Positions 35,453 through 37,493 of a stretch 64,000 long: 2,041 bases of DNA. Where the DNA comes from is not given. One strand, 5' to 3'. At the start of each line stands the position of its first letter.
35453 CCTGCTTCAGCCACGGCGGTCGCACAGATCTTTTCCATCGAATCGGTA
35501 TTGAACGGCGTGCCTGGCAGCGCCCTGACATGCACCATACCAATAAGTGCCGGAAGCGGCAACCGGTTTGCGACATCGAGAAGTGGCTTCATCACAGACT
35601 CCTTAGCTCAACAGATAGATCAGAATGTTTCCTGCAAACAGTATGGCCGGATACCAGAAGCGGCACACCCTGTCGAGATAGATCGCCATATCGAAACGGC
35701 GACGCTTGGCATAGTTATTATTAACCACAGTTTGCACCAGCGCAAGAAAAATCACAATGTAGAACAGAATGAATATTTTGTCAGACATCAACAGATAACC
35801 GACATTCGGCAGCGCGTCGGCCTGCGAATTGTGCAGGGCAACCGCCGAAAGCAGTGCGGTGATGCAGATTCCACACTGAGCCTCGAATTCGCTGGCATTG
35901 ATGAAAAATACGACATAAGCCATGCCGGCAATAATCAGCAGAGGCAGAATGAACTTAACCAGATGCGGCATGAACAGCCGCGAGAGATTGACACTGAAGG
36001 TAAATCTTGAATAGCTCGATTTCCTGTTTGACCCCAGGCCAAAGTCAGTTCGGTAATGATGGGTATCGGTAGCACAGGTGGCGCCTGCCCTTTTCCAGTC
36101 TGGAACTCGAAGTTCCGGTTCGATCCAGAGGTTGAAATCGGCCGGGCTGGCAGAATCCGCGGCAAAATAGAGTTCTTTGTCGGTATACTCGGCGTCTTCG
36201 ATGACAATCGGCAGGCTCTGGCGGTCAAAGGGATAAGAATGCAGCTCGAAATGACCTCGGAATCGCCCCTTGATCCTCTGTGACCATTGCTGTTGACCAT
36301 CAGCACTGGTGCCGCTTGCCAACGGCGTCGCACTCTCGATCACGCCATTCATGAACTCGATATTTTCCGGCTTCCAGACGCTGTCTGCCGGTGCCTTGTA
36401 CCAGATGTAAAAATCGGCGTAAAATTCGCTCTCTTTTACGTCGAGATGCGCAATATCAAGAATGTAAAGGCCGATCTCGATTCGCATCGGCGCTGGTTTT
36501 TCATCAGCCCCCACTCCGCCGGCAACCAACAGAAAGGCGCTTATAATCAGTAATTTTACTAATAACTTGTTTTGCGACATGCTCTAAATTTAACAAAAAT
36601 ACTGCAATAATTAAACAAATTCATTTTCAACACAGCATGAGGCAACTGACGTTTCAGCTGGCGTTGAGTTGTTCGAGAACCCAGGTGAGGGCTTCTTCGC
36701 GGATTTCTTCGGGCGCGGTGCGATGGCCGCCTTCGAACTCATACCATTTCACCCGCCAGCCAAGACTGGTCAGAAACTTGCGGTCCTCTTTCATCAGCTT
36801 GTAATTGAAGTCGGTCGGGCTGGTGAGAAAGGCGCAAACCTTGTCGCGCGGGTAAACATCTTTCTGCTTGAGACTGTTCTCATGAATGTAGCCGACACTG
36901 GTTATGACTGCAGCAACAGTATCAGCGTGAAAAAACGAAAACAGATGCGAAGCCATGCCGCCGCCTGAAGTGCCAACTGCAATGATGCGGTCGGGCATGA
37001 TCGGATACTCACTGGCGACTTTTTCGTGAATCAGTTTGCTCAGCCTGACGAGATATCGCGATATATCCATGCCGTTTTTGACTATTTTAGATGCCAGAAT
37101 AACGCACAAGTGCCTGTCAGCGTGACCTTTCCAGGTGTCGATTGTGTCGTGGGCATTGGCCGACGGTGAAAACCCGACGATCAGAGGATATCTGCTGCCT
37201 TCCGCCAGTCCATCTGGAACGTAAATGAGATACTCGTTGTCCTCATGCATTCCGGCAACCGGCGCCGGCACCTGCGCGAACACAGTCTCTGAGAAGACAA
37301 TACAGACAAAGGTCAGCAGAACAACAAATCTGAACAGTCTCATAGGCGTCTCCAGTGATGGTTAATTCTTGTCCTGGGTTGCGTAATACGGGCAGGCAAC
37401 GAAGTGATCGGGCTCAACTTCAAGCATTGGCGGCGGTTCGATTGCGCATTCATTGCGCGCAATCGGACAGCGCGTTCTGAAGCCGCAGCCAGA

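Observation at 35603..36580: Prokaryotic pentameric ligand-gated ion channel (Cys-loop family) homologue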

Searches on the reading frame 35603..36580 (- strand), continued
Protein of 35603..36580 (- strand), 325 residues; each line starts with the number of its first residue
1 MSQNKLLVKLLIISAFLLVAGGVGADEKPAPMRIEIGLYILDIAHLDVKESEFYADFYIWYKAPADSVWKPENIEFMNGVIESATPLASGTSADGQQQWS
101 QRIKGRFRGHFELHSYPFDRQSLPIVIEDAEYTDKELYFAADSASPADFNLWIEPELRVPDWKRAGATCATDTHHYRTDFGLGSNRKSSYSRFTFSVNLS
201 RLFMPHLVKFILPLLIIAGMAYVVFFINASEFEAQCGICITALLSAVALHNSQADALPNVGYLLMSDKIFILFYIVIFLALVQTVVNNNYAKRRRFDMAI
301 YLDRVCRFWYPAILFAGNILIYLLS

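Call 21: predict_structure(alignment_id=A1)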
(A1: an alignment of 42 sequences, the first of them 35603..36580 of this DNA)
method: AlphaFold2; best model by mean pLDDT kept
length: 325 residues; sequences in the alignment: 42
mean_pLDDT: 91.7   pTM: 0.77
mean pLDDT of the five models: 91.7, 91.1, 90.9, 89.9, 89.1
residues with pLDDT >= 90: 243; 70-90: 73; 50-70: 9; < 50: 0
segments of 3 or more residues with pLDDT < 50: none
pLDDT, mean of each block of 10 residues (from residue 1): 80 86 72 97 92 97 95 95 97 95 96 82 96 94 95 95 95 88 79 96 85 95 94 96 96 84 86 97 95 93 96 96 90
secondary structure, 60 per line:
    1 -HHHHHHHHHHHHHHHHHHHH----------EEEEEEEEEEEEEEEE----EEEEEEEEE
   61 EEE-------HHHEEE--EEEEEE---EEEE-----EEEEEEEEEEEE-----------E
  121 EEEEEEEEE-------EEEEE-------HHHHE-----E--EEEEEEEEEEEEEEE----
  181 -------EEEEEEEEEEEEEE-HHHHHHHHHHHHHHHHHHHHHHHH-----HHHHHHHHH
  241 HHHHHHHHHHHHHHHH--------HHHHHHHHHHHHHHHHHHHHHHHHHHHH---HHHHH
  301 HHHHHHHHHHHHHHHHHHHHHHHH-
elements in order: H2-21 E32-47 E52-63 E74-76 E79-84 E88-91 E97-108 E120-129 E137-141 H149-152 E162-176 E188-201 H203-226 H232-256 H265-292 H296-324
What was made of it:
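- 35603..36580 (-): pLGIC (Pro-loop receptor) gene, 325 aa, including the TAA stop. AF2 model with pLDDT 91.7 (call 21).
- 36503..36580 (-): Signal peptide, about aa 1-26, with likely cleavage after GVGA. Helix at 2-21 preceding the beta-sandwich (call 21).
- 35975..36502 (-): Periplasmic beta-sandwich ligand-binding domain (aa 27-202). Compact form lacking about 20 residues in the beta2-beta3 region relative to GLIC/ELIC, with a longer loop C carrying a conserved Y-x-T-x-F-G motif (aa 176-181). DSSP strands between aa 32 and 201 (call 21).
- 35903..35974 (-): M1 helix (aa 203-226), including the kink proline P213; the pre-M1 R201 lies just upstream. AF2 helix at 203-226 (call 21).
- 35813..35887 (-): M2 pore-lining helix (aa 232-256): E233(-2') A Q(0') C G(2') I C I T(6') A L L(9') S A V A(13') L H N(16') S Q A D(20'). 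AF2 helix at 232-256 (call 21).
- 35606..35695 (-): M4 helix (aa 296-325), with a periplasmic C-terminus. AF2 helix at 296-324 (call 21).
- On pLGIC / Pro-loop receptor superfamily: The AF2 model (pLDDT 91.7) has strands between aa 32 and 201 and helices at 203-226, 232-256, 265-292 and 296-324 (call 21).
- The AF2 model has pLDDT 91.7 and pTM 0.77 with the expected topology (call 21).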

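Call 23: fold_search(model_id=the predicted structure, library=pdb)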
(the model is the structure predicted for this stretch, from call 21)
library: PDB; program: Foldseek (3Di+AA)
matches with E <= 10: 1393; with E <= 0.001: 1105
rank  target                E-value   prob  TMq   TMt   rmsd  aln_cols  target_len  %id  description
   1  4hfb_A                6.2e-23  1.00  0.75  0.78   5.5       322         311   18  The GLIC pentameric Ligand-Gated Ion Channel F14'A ethanol-sensitive mutant (Apo) (released 2013-04-17)
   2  4ila_E                1.4e-22  1.00  0.76  0.79   5.4       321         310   18  The pentameric ligand-gated ion channel GLIC A237F in complex with Cesium (released 2013-02-20)
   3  6f16_A                1.4e-22  1.00  0.74  0.78   5.6       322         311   18  GLIC mutant H277Q (released 2018-01-10)
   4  6f0u_A                1.7e-22  1.00  0.75  0.78   5.5       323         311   17  GLIC mutant E35A (released 2018-01-10)
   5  6hz1_A                1.7e-22  1.00  0.74  0.77   5.6       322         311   18  THE GLIC PENTAMERIC LIGAND-GATED ION CHANNEL MUTANT E243C (released 2018-12-19)
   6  6f0j_A                2.7e-22  1.00  0.75  0.79   5.4       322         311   18  GLIC mutant E26A (released 2018-01-10)
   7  6f0m_A                2.7e-22  1.00  0.75  0.78   5.5       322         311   18  GLIC mutant E35Q (released 2018-01-10)
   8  5mzr_A                2.8e-22  1.00  0.76  0.79   5.4       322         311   18  X-ray structure of the H235Q mutant of GLIC in complex with propofol (released 2018-02-14)
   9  6f0i_A                2.8e-22  1.00  0.75  0.79   5.4       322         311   18  GLIC mutant E26A (released 2018-01-10)
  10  6hy5_A                2.8e-22  1.00  0.75  0.78   5.5       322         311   18  THE GLIC PENTAMERIC LIGAND-GATED ION CHANNEL MUTANT Q193C (released 2018-12-19)
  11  5iux_A                3.9e-22  1.00  0.75  0.78   5.4       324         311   18  GLIC-V135C bimane labelled X-ray structure (released 2017-03-29)
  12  6f13_A                4.7e-22  1.00  0.75  0.78   5.4       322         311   18  GLIC mutant E75A (released 2018-01-10)
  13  5mvm_A                5.8e-22  1.00  0.75  0.78   5.4       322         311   18  X-ray structure of the F14'A -N15'A double mutant of GLIC in complex with propofol (released 2018-03-14)
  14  6f0n_A                5.8e-22  1.00  0.74  0.78   5.6       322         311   18  GLIC mutant E82A (released 2018-01-10)
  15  5osa_A                1.1e-21  1.00  0.75  0.78   5.4       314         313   18  GLIC-GABAAR alpha1 chimera crystallized at pH4.6 (released 2017-10-11)
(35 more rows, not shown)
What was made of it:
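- On pLGIC / Pro-loop receptor superfamily: Foldseek TM is 0.75-0.80 to GLIC (call 23).
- Foldseek's top hit is GLIC (E 6e-23, TM 0.75-0.80; call 23).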

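Call 37: search_protein_representatives(protein=window:35603-36580:-)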
Query: 325 residues. Proteins with E-value up to 0.001 (for the whole library): 4441; up to 1e-10: 1859; up to 1e-30: 138. The best 150 are listed.
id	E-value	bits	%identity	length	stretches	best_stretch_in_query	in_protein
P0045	6.1e-108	377.2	57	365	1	25-323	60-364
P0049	1.5e-106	372.6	61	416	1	27-314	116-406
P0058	3.5e-96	338.6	51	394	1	8-319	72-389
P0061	6.9e-74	265.3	44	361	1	29-323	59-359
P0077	2.3e-72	260.3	44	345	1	32-319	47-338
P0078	7.1e-56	206.1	40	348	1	18-322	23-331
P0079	1.3e-55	205.3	39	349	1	29-318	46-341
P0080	1.4e-55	205.1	41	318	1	15-287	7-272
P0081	6.3e-55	203.0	42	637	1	30-312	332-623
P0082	1.0e-54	202.3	41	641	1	30-323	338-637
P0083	7.6e-51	189.6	38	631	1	30-319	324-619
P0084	1.7e-50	188.4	35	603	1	26-322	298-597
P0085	5.2e-50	186.9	39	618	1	30-323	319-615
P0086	5.7e-50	186.7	51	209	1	28-190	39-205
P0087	2.0e-49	185.0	38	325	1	30-317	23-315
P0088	2.6e-49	184.6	36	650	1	30-316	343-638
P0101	1.8e-44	168.7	35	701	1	35-314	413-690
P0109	4.0e-41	157.7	37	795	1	14-321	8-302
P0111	9.6e-41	156.4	37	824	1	28-321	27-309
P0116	1.5e-38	149.2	36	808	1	30-318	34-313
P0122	7.7e-38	146.9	35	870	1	33-323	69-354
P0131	6.5e-37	143.8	35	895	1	27-320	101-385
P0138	2.6e-36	141.9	39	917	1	29-314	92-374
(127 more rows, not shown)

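Call 38: search_protein_families(library=pfam, proteins=[P0081, P0082, P0088, P0101, P0109, P0111, P0116, P0122, P0131, P0138], max_evalue=0.01)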
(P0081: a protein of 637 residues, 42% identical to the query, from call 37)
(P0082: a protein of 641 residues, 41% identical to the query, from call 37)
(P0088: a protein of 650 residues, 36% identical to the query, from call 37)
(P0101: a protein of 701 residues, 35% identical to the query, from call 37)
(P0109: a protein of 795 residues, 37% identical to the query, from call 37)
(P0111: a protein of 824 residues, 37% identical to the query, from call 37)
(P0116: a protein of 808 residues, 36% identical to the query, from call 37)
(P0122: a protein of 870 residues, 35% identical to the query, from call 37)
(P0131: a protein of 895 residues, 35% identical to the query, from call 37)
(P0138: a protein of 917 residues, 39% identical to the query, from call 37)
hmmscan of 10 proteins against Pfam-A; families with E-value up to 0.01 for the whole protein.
P0081 (637 aa): 5 families
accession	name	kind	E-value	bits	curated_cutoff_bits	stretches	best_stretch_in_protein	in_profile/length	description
PF16868.10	NMT1_3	-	4.4e-45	154.9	27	1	44-326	1-287/289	NMT1-like family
PF09084.16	NMT1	-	5.5e-12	46.5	20.5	1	75-201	21-145/216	NMT1/THI5 like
PF02932.22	Neur_chan_memb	-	1.1e-09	39.3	28.1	1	522-606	2-86/233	Neurotransmitter-gated ion-channel transmembrane region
PF12974.12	Phosphonate-bd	-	1.7e-05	24.7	27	1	89-202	43-162/242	ABC transporter, phosphonate, periplasmic substrate-binding protein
PF02931.28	Neur_chan_LBD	-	0.0014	18.5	26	0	332-379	24-65/216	Neurotransmitter-gated ion-channel ligand binding domain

P0082 (641 aa): 5 families
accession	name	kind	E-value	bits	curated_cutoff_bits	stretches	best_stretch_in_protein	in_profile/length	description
PF16868.10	NMT1_3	-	1.8e-45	156.2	27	1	53-330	1-285/289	NMT1-like family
PF02932.22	Neur_chan_memb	-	9.4e-08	33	28.1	1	527-603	2-79/233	Neurotransmitter-gated ion-channel transmembrane region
PF09084.16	NMT1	-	9e-06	26.2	20.5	1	94-212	34-148/216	NMT1/THI5 like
PF12974.12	Phosphonate-bd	-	6.8e-05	22.8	27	1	96-208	44-160/242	ABC transporter, phosphonate, periplasmic substrate-binding protein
PF02931.28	Neur_chan_LBD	-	0.0072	16.2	26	0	393-480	100-186/216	Neurotransmitter-gated ion-channel ligand binding domain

P0088 (650 aa): 6 families
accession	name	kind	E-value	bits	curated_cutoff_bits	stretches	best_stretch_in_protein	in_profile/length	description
PF16868.10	NMT1_3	-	9.5e-54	183.4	27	1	58-337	2-287/289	NMT1-like family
PF09084.16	NMT1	-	1.7e-06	28.5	20.5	1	137-216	67-145/216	NMT1/THI5 like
PF02932.22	Neur_chan_memb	-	4.1e-06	27.7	28.1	1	534-612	3-82/233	Neurotransmitter-gated ion-channel transmembrane region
PF12974.12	Phosphonate-bd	-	3.3e-05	23.8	27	1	100-214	44-159/242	ABC transporter, phosphonate, periplasmic substrate-binding protein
PF03466.25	LysR_substrate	-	0.0029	17.4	28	1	96-192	45-132/209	LysR substrate binding domain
PF12727.12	PBP_like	-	0.0058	16.2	27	0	93-197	18-127/193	PBP superfamily domain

P0101 (701 aa): 4 families
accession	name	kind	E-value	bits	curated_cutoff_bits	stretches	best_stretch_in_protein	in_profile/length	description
PF13458.12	Peripla_BP_6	-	7.5e-47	161.1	31.7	1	28-335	1-312/343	Periplasmic binding protein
PF01094.35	ANF_receptor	-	3.1e-21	76.2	25.4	1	52-264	6-225/353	Receptor family ligand binding region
PF02932.22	Neur_chan_memb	-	4.7e-13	50.4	28.1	1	586-666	2-83/233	Neurotransmitter-gated ion-channel transmembrane region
PF13433.12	Peripla_BP_5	-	3e-12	46.8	27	1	29-115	1-87/363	Periplasmic binding protein domain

P0109 (795 aa): 2 families
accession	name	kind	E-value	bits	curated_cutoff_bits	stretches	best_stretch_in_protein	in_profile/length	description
PF00496.27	SBP_bac_5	-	2.8e-41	142.3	32.4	1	379-675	14-330/368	Bacterial extracellular solute-binding proteins, family 5 Middle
PF02932.22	Neur_chan_memb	-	0.00071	20.3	28.1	1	194-286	3-96/233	Neurotransmitter-gated ion-channel transmembrane region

P0111 (824 aa): 2 families
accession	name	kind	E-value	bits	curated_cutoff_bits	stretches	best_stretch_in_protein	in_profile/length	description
PF00496.27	SBP_bac_5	-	2.9e-42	145.5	32.4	1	406-707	19-331/368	Bacterial extracellular solute-binding proteins, family 5 Middle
PF02932.22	Neur_chan_memb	-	3.5e-09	37.7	28.1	1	201-284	3-87/233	Neurotransmitter-gated ion-channel transmembrane region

P0116 (808 aa): 2 families
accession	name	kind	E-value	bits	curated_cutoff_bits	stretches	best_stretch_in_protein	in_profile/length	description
PF00496.27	SBP_bac_5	-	7.1e-33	114.7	32.4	1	395-676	17-319/368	Bacterial extracellular solute-binding proteins, family 5 Middle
PF02932.22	Neur_chan_memb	-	1.2e-07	32.7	28.1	1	209-299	4-95/233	Neurotransmitter-gated ion-channel transmembrane region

P0122 (870 aa): 2 families
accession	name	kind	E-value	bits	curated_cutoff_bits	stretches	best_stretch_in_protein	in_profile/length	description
PF00496.27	SBP_bac_5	-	5.1e-38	131.6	32.4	1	440-779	14-356/368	Bacterial extracellular solute-binding proteins, family 5 Middle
PF02932.22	Neur_chan_memb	-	7.4e-09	36.6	28.1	1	239-318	2-82/233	Neurotransmitter-gated ion-channel transmembrane region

P0131 (895 aa): 2 families
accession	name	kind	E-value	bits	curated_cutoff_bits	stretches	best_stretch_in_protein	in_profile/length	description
PF00496.27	SBP_bac_5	-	5.7e-42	144.6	32.4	1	476-775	19-331/368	Bacterial extracellular solute-binding proteins, family 5 Middle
PF02932.22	Neur_chan_memb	-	3.5e-05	24.6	28.1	1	278-361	3-87/233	Neurotransmitter-gated ion-channel transmembrane region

P0138 (917 aa): 2 families
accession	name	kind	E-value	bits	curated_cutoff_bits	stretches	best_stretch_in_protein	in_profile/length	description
PF00496.27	SBP_bac_5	-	2.6e-33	116.1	32.4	1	467-806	3-328/368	Bacterial extracellular solute-binding proteins, family 5 Middle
PF02932.22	Neur_chan_memb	-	2.5e-13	51.3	28.1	1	271-352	1-83/233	Neurotransmitter-gated ion-channel transmembrane region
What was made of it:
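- On DeCLIC-type / PBP-fused multidomain pLGICs: Fusions occur only in relatives (call 38).
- Relatives at 30-42% identity carry N-terminal NMT1_3 or Peripla_BP_6 domains or C-terminal SBP_bac_5 domains (calls 37, 38).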

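Call 43: find_encoding_contigs(protein=P0063, flank=7000, max_places=2)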
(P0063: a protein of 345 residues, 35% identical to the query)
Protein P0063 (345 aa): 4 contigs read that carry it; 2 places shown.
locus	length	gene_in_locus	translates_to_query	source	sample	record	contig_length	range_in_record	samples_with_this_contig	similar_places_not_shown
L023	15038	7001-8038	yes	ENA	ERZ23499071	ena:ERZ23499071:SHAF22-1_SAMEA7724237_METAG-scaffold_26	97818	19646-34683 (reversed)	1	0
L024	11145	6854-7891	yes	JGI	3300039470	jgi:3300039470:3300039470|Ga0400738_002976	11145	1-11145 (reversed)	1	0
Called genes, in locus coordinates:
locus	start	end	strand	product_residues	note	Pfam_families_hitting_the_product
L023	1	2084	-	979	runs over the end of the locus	PF22148:Fervidolysin_NPro-like, PF00082:Peptidase_S8, PF13964:Beta-prop_Calicin, PF24681:Kelch_KLHDC2_KLHL20_DRC7, PF24981:Beta-prop_ATRN-LZTR1, PF01344:Kelch_1, PF25210:Kelch_FKB95, PF01344:Kelch_1, +5 more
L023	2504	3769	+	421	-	PF25919:BSH_CusB (faint), PF25917:BSH_RND (weak), PF25973:BSH_CzcB (weak)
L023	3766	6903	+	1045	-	PF00873:ACR_tran, PF03176:MMPL (weak)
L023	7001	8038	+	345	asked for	PF02932:Neur_chan_memb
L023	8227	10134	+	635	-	PF12450:vWF_A, PF00092:VWA, PF13519:VWA_2, PF13768:VWA_3, PF12034:YfbK_C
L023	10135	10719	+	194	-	PF04542:Sigma70_r2, PF08281:Sigma70_r4_2, PF04545:Sigma70_r4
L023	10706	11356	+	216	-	-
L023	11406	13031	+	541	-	PF06826:Asp-Al_Ex, PF02080:TrkA_C, PF06826:Asp-Al_Ex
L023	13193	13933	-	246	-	-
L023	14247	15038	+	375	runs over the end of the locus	PF05990:DUF900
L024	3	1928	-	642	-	?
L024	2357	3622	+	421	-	PF25919:BSH_CusB (faint), PF25917:BSH_RND (weak), PF25973:BSH_CzcB (weak)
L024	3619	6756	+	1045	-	PF00873:ACR_tran, PF03176:MMPL (weak)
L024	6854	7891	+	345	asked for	PF02932:Neur_chan_memb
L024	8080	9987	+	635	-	PF12450:vWF_A, PF00092:VWA, PF13519:VWA_2, PF13768:VWA_3, PF12034:YfbK_C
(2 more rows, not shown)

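Call 44: find_encoding_contigs(protein=P0055, flank=7000, max_places=2)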
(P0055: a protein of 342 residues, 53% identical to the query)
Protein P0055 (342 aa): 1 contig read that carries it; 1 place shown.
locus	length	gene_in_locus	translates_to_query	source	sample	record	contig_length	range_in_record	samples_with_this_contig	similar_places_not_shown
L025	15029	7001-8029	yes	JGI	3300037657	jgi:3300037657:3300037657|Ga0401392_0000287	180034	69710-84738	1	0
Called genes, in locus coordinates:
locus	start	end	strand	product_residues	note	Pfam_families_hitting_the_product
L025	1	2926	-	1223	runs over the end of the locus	-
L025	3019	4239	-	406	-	PF12320:SbcD_C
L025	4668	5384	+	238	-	PF01966:HD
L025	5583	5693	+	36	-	-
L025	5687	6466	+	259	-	PF00805:Pentapeptide, PF13576:Pentapeptide_3 (weak), PF13599:Pentapeptide_4, PF00805:Pentapeptide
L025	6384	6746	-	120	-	-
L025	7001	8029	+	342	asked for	PF02932:Neur_chan_memb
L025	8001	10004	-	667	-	-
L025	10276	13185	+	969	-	PF00211:Guanylate_cyc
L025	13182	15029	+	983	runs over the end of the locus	PF00672:HAMP, PF00211:Guanylate_cyc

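Call 45: find_encoding_contigs(protein=P0074, flank=7000, max_places=2)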
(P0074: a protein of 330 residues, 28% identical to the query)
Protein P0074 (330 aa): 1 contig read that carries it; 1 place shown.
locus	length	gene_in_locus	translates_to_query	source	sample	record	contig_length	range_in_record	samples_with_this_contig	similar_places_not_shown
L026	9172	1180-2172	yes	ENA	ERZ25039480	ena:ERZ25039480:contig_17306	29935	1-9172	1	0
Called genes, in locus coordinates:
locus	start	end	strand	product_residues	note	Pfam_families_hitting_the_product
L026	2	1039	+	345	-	?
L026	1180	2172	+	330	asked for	-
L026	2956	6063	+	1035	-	PF03924:CHASE, PF00989:PAS, PF08447:PAS_3, PF08448:PAS_4, PF13426:PAS_9, PF00989:PAS, PF08447:PAS_3, PF08448:PAS_4, +8 more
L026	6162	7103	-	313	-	PF01548:DEDD_Tnp_IS110, PF02371:Transposase_20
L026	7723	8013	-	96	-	-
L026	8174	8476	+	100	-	PF01527:HTH_Tnp_1 (weak)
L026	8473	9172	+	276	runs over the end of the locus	PF13276:HTH_21, PF00665:rve, PF24764:rva_4 (faint), PF13683:rve_3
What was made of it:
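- Tried and rejected: Other relatives sit next to RND efflux genes, guanylate cyclases or a CHASE/PAS protein (calls 43-45).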

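Call 46: find_encoding_contigs(protein=P0040, flank=7000, max_places=2)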
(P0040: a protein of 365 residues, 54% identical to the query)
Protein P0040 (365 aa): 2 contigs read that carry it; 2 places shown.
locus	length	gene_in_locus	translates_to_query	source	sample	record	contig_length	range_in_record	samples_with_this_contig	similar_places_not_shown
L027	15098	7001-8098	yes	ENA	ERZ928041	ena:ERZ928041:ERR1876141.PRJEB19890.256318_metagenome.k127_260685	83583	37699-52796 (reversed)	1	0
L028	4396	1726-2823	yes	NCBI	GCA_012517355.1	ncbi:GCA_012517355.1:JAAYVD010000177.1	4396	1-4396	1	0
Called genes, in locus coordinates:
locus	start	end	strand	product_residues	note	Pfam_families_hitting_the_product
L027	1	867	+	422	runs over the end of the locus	PF25876:HH_MFP_RND (faint), PF25881:HH_YBHG, PF25954:Beta-barrel_RND_2, PF25975:CzcB_C (weak), PF25989:YknX_C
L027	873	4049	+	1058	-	PF00873:ACR_tran, PF03176:MMPL (weak)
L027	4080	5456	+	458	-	-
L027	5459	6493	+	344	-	PF00892:EamA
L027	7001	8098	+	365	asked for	PF02932:Neur_chan_memb (weak)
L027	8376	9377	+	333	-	PF01544:CorA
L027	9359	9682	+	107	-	PF01713:Smr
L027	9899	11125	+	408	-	PF01966:HD, PF13286:HD_assoc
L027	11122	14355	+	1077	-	-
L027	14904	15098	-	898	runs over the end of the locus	PF00801:PKD, PF18911:PKD_4, PF22352:K319L-like_PKD (weak), PF00128:Alpha-amylase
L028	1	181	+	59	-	?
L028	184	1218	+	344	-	PF00892:EamA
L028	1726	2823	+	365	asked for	PF02932:Neur_chan_memb (weak)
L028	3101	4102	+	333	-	PF01544:CorA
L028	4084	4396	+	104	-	PF01713:Smr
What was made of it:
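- Tried and rejected: In P0040 the slot after the pLGIC is CorA followed by Smr (call 46).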

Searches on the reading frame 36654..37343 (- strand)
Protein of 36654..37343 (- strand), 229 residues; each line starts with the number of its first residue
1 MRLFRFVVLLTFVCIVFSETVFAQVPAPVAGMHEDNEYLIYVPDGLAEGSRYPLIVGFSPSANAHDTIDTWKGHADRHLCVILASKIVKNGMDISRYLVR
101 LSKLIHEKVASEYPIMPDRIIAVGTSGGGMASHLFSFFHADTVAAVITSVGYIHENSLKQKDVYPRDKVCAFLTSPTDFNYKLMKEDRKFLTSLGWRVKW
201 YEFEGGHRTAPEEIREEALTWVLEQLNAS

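Call 4: search_protein_families(library=pfam, proteins=[window:36654-37343:-], max_evalue=1)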
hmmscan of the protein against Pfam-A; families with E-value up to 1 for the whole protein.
window:36654-37343:- (229 aa): 2 families
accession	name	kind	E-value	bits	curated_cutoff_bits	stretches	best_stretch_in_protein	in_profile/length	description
PF00326.27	Peptidase_S9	-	0.064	13.2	22.6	1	107-153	53-99/213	Prolyl oligopeptidase family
PF02230.22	Abhydrolase_2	-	0.13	12.6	23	1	93-214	82-206/217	Phospholipase/Carboxylesterase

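Call 5: search_protein_families(library=ncbifam, proteins=[window:36654-37343:-], max_evalue=1)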
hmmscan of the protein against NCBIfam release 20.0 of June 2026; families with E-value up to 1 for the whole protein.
window:36654-37343:- (229 aa): 3 families
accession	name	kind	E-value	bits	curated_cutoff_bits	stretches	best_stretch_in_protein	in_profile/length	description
NF050058.1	e_dPHAscl_type1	hypoth_equivalog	5.6e-08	32.6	150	2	107-154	93-140/276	extracellular catalytic domain type 1 short-chain-length polyhydroxyalkanoate depolymerase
TIGR01840.1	esterase_phb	subfamily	0.0038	16.7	107.85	1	98-152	76-129/213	PHB depolymerase family esterase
NF033892.1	XcbB_CpsF_sero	subfamily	0.15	11.3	125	1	97-136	139-177/291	XcbB/CpsF family capsular polysaccharide biosynthesis protein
